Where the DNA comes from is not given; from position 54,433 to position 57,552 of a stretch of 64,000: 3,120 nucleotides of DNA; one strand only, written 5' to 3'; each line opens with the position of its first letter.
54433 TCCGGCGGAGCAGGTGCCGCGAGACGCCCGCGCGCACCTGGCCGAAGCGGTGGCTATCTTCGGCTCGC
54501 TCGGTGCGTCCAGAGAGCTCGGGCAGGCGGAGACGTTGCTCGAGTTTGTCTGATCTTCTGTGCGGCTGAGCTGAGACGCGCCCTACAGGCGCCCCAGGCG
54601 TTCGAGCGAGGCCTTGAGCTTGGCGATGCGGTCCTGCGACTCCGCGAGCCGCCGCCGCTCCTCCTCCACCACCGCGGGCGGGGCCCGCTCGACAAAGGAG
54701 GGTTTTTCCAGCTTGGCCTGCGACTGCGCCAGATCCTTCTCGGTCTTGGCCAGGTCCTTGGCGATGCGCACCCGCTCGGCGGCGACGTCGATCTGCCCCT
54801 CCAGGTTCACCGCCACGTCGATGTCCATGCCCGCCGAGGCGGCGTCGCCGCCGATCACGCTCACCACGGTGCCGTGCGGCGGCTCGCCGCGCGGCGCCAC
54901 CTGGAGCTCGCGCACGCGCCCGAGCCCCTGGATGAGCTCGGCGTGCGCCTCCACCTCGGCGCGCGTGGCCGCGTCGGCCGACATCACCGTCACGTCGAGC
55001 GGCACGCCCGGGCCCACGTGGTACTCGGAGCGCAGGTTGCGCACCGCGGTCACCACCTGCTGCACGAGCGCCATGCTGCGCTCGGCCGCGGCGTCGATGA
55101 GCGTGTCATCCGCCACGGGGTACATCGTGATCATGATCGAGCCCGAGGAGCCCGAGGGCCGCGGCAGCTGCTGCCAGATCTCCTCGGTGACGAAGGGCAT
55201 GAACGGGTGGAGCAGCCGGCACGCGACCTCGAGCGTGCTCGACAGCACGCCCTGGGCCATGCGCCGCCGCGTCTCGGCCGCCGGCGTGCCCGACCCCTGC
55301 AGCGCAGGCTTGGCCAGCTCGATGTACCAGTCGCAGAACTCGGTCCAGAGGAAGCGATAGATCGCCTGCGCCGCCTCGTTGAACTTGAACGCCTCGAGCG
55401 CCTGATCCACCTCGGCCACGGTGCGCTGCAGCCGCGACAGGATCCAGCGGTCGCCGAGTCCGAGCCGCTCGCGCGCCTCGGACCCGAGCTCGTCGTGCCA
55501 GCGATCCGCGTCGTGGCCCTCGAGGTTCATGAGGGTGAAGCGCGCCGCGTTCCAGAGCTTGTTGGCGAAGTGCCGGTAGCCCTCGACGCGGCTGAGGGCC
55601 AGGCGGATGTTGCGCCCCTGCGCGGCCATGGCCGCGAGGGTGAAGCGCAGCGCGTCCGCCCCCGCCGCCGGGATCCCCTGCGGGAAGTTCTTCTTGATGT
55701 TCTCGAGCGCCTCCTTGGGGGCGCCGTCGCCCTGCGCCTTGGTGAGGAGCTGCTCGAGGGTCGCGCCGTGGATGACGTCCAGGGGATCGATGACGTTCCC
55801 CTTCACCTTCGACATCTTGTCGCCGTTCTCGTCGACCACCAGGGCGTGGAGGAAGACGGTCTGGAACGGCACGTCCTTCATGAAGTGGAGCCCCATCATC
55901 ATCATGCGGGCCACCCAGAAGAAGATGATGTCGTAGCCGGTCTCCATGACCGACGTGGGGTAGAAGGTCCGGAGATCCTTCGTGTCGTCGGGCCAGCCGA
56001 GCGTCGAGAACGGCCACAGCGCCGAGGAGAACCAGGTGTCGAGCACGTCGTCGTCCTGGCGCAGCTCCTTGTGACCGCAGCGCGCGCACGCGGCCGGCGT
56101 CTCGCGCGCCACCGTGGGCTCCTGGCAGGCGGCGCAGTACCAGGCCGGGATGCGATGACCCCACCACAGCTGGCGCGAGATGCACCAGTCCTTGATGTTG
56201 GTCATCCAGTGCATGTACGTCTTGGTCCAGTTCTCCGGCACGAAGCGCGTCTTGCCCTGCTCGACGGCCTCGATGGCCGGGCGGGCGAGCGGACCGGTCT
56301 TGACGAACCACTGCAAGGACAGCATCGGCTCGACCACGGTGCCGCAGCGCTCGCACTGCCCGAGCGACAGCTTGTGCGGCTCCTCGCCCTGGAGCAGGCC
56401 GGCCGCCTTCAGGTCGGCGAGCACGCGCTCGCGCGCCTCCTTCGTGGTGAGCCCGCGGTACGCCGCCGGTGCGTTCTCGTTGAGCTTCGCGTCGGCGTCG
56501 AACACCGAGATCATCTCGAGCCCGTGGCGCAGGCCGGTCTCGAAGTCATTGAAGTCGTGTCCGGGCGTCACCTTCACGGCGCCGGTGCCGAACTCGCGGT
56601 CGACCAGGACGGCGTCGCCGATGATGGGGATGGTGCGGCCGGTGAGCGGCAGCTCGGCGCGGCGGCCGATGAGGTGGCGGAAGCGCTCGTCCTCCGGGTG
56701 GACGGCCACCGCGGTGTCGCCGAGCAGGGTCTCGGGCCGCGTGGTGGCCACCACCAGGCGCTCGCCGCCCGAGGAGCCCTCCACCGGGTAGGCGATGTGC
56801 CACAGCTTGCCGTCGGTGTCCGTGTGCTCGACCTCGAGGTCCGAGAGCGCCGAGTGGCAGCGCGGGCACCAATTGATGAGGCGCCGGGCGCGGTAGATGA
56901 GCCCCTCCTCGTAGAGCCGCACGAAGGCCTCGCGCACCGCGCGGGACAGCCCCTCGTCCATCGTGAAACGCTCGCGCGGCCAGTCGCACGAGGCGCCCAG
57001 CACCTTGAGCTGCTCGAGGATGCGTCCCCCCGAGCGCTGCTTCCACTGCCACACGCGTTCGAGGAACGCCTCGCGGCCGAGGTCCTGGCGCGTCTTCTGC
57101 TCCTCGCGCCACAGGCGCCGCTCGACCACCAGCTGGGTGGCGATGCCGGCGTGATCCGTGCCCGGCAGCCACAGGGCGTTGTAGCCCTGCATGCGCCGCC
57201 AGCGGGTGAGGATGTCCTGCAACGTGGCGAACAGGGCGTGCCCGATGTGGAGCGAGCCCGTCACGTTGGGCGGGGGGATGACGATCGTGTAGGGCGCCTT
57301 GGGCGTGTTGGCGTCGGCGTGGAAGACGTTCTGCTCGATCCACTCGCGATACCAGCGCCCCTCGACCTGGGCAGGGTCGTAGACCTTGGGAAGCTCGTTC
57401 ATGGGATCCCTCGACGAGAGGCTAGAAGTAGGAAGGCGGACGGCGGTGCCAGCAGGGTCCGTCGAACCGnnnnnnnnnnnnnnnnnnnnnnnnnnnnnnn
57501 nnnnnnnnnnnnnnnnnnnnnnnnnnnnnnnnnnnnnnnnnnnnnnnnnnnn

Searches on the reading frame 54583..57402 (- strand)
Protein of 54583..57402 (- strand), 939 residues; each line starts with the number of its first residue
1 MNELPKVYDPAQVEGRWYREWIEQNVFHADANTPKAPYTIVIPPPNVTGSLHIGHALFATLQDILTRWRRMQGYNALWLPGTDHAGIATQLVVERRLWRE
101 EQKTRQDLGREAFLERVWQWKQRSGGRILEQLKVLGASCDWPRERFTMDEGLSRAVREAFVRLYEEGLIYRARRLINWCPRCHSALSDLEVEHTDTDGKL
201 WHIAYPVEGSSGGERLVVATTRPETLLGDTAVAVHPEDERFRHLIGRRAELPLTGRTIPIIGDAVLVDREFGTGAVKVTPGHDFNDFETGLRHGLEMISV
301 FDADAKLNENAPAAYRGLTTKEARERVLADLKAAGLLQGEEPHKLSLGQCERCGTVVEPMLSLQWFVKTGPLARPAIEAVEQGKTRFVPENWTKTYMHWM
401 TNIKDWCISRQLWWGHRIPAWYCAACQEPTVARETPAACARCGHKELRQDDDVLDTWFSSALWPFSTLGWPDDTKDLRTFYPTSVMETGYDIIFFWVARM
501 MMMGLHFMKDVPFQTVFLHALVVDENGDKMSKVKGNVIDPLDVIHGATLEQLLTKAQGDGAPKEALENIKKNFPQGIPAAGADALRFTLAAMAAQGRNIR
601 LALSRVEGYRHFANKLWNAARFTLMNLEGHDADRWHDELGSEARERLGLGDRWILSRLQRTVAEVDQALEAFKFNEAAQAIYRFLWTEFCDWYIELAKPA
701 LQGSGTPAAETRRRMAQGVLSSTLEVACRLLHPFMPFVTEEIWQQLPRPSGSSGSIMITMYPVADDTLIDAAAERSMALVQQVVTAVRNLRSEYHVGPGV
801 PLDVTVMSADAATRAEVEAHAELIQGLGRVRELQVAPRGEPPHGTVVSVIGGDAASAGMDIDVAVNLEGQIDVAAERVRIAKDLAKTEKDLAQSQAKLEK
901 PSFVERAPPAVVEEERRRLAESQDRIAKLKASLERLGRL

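Call 100: search_protein_families(library=ncbifam, proteins=[window:54583-57402:-], max_evalue=0.00001)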
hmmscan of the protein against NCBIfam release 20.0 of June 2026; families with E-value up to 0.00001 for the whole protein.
window:54583-57402:- (939 aa): 15 families
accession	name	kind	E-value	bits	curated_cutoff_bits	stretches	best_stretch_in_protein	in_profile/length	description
NF011492.0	PRK14900.1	equivalog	0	1359.1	1783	1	2-936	7-893/1044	valine--tRNA ligase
NF004349.1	PRK05729.1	equivalog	0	1228.8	704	1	6-932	2-859/860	valine--tRNA ligase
TIGR00422.1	valS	equivalog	0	1127.1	612.1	1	5-918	2-861/863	valine--tRNA ligase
NF009687.0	PRK13208.1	equivalog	7.1e-176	586.7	738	2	2-545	4-550/801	valine--tRNA ligase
TIGR00392.1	ileS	equivalog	1.9e-115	386.9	621.4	3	440-794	524-836/861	isoleucine--tRNA ligase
NF000540.1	alt_ValS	exception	2.6e-94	316.8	900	2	12-545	8-590/827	valine--tRNA ligase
NF008957.0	PRK12300.1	subfamily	7e-60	203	677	2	10-239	6-241/946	leucine--tRNA ligase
NF000258.1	MupB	exception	1.2e-58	198.8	1900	4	19-238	14-235/1033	mupirocin-resistant isoleucine--tRNA ligase MupB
TIGR00395.1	leuS_arch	equivalog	5e-54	183.6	648.5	3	12-239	2-235/938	leucine--tRNA ligase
NF040702.1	ileS_w_GNAT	exception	2.7e-52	177.6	1999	4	9-206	18-222/1100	isoleucine--tRNA ligase, N-acetyltransferase domain-containing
NF000257.1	MupA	exception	2.5e-44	151.4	1900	4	577-803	600-813/1024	mupirocin-resistant isoleucine--tRNA ligase MupA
TIGR00396.1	leuS_bact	equivalog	2.6e-41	141.6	548.4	1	8-208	1-182/843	leucine--tRNA ligase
TIGR00398.1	metG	equivalog_domain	9.1e-24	84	336.35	2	45-92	8-55/530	methionine--tRNA ligase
NF008900.0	PRK12267.1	equivalog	3.2e-19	68.9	598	1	451-549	222-319/648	methionine--tRNA ligase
NF001100.0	PRK00133.1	equivalog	8.9e-16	57.6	587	0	45-96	14-65/676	methionine--tRNA ligase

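Call 101: list_cluster_members(proteins=[P0009, P0001, window:54583-57402:-, P0132, P0006])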
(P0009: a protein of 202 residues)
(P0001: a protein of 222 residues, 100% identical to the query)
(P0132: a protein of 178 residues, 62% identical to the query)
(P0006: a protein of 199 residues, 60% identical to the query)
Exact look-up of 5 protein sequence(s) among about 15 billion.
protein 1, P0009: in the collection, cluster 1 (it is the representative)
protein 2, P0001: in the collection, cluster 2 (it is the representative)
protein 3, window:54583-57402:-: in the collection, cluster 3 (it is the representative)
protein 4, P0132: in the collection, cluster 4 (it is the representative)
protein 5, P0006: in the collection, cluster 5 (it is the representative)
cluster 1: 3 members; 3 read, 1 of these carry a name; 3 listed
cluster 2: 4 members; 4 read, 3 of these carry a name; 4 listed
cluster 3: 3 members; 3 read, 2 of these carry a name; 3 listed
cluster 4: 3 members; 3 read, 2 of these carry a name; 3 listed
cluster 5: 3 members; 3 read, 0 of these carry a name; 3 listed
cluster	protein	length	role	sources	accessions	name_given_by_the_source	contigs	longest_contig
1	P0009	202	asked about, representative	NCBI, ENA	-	-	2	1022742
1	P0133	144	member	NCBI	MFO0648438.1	MAG: hypothetical protein U0326_19515, partial [Polyangiales bacterium]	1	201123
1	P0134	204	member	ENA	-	-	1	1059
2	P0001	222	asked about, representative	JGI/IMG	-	hypothetical protein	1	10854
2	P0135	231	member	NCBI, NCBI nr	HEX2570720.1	MAG TPA: hypothetical protein VH877_14280 [Polyangia bacterium] | hypothetical protein [Polyangia bacterium]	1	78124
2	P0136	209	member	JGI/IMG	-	hypothetical protein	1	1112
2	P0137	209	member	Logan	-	-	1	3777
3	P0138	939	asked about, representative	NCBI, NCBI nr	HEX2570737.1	MAG TPA: valine--tRNA ligase [Polyangia bacterium] | valine--tRNA ligase [Polyangia bacterium]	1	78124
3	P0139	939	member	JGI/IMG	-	valyl-tRNA synthetase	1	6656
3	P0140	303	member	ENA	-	-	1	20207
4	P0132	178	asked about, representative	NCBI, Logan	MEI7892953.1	MAG: hypothetical protein WCI05_07670 [Myxococcales bacterium]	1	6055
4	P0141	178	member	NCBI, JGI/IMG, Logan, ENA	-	hypothetical protein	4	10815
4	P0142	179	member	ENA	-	-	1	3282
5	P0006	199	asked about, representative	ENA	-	-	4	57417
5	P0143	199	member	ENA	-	-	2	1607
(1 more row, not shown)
